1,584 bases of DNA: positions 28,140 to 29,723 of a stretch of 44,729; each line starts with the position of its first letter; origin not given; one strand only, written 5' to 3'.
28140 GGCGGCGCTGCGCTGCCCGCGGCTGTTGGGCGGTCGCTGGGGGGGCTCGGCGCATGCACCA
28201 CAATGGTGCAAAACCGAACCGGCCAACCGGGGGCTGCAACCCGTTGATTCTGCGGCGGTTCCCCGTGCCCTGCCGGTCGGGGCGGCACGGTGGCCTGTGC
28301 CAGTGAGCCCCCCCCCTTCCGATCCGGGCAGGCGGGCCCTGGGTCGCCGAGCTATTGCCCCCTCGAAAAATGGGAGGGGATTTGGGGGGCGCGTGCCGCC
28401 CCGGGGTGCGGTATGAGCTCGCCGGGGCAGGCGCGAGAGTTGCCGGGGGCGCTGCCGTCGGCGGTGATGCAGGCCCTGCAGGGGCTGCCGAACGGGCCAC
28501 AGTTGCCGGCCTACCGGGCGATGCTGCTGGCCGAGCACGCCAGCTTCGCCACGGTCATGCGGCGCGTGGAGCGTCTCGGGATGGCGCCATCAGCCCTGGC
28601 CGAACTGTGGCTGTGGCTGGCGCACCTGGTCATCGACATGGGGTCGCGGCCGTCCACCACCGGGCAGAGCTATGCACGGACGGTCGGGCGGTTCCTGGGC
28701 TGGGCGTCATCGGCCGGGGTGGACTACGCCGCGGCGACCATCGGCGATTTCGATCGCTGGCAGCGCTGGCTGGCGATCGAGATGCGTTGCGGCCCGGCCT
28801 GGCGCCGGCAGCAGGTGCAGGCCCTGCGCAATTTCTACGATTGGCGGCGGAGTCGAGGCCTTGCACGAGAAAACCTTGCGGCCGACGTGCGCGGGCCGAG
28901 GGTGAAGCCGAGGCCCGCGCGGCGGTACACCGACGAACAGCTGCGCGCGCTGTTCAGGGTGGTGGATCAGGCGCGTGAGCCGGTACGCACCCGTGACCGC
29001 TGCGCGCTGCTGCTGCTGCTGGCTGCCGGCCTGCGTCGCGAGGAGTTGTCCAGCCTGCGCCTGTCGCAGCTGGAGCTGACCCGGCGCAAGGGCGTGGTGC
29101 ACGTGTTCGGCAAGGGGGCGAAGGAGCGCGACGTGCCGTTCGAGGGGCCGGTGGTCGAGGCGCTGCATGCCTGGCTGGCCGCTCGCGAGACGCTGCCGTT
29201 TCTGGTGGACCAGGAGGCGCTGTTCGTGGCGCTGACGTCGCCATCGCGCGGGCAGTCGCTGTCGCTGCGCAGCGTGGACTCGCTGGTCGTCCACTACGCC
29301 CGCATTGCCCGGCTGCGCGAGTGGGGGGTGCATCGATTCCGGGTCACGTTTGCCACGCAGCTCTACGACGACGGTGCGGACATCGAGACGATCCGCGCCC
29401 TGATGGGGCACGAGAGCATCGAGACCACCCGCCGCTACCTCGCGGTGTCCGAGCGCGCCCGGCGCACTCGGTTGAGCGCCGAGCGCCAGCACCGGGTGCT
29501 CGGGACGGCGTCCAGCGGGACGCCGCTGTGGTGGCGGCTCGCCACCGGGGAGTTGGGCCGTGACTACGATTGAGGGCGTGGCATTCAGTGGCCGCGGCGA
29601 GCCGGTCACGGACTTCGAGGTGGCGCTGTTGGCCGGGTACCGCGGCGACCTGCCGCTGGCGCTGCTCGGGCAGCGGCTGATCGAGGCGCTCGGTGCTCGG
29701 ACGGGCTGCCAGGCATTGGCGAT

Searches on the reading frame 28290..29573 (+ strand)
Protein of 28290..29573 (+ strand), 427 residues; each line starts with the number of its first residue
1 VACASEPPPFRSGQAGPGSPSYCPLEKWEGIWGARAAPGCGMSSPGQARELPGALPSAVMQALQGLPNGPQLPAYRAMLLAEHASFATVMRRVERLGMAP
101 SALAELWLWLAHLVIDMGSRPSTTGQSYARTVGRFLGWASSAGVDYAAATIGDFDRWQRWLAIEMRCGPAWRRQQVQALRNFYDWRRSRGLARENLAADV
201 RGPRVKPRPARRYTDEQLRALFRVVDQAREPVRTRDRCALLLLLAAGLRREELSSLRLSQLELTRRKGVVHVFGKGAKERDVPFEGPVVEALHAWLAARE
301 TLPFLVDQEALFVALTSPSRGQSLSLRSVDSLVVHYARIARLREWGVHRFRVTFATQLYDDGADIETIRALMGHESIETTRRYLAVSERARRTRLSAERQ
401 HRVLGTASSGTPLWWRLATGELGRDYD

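Call 44: search_protein_families(library=ncbifam, proteins=[window:28290-29573:+], max_evalue=0.001)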
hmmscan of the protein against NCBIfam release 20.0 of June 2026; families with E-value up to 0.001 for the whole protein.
window:28290-29573:+ (427 aa): 10 families
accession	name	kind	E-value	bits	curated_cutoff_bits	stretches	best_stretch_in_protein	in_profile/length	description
TIGR02224.1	recomb_XerC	equivalog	1.6e-44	152.4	335.15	1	121-388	14-279/295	tyrosine recombinase XerC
NF001399.0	PRK00283.1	subfamily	1.2e-38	133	279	1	106-391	9-288/300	tyrosine recombinase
TIGR02225.1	recomb_XerD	equivalog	1e-37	130.1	329.6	1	109-389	3-277/290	site-specific tyrosine recombinase XerD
NF040815.2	recomb_XerA_Arch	equivalog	6.1e-36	124.3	220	1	120-392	12-260/263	site-specific tyrosine recombinase/integron integrase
NF002331.0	PRK01287.1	subfamily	4.5e-35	121.3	371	1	107-390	31-316/365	site-specific tyrosine recombinase XerC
NF003462.0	PRK05084.1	equivalog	9.4e-24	83.8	267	1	233-396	194-354/360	tyrosine recombinase XerS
TIGR02249.1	integrase_gron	subfamily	2.2e-14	53.6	265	2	344-391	258-305/315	integron integrase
NF007370.0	PRK09870.1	subfamily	1.7e-08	34.4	221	1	214-386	14-179/200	tyrosine-type DNA invertase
NF011946.0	PRK15417.1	equivalog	5.4e-06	25.8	435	0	347-386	276-315/337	integron integrase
NF007371.0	PRK09871.1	subfamily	8.9e-06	25.4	222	1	211-392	4-179/198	tyrosine-type DNA invertase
